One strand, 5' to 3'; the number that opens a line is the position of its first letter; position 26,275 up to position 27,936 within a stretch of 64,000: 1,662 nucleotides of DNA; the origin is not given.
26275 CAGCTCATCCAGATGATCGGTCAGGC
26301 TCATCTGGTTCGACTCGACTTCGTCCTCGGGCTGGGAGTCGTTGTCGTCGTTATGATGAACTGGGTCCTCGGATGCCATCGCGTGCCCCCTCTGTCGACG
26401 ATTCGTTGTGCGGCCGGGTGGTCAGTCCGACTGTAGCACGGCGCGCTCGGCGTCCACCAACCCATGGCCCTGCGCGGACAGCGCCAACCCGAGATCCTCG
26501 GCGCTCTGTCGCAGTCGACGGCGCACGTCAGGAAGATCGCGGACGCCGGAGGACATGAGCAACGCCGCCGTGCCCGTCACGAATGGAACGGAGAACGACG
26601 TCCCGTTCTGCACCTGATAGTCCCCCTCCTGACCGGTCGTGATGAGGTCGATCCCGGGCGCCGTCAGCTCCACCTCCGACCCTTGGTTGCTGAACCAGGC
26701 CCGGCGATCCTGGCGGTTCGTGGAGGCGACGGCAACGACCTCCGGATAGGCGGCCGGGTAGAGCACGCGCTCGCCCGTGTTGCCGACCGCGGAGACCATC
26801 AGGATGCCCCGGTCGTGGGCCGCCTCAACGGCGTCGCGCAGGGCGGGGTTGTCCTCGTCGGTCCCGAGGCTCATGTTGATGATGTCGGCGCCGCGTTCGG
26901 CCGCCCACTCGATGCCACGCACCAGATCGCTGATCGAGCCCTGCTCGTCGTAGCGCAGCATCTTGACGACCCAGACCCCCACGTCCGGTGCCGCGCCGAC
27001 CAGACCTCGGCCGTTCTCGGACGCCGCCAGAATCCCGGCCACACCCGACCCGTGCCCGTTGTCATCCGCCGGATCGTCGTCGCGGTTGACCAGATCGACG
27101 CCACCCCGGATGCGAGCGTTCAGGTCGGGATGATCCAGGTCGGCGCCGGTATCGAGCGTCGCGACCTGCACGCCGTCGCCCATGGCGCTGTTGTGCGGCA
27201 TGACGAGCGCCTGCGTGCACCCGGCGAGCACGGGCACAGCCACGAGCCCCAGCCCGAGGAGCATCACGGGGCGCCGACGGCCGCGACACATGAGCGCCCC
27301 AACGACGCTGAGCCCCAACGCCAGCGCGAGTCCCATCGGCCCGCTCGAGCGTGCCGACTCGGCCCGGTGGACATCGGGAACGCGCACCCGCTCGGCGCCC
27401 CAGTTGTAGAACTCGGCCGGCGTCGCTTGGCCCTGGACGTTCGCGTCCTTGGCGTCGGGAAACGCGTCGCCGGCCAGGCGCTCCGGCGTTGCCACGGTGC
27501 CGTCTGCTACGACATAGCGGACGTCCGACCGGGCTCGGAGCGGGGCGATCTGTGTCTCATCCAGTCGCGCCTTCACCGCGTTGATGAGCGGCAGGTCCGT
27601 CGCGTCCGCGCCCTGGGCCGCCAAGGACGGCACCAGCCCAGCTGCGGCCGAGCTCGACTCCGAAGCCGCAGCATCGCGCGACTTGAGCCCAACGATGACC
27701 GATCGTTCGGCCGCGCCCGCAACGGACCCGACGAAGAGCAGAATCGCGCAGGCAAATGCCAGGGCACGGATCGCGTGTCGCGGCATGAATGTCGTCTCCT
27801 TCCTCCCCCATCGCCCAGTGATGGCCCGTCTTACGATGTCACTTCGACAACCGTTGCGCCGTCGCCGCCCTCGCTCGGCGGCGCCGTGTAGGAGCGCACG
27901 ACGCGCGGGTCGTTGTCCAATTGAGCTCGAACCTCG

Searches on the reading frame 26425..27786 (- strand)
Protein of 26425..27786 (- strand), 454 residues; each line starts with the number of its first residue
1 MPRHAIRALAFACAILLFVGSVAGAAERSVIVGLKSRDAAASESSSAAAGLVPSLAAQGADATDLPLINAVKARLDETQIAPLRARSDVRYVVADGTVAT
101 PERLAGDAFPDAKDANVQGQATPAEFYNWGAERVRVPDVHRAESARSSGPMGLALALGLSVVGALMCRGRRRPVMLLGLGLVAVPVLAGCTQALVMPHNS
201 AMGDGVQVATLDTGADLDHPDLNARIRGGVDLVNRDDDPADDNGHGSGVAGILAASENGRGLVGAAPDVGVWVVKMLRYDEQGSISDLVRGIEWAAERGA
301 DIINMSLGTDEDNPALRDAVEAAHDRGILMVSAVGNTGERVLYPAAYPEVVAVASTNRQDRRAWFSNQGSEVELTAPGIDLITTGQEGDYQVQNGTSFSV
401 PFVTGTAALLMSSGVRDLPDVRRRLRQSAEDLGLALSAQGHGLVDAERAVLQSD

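Call 102: search_protein_families(library=pfam, proteins=[window:26425-27786:-], max_evalue=0.001)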
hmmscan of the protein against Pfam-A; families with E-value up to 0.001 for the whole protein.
window:26425-27786:- (454 aa): 1 family
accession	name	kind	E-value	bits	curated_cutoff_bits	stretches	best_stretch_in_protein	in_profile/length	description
PF00082.27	Peptidase_S8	-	3.8e-47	161.4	21.8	1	203-442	1-288/288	Subtilase family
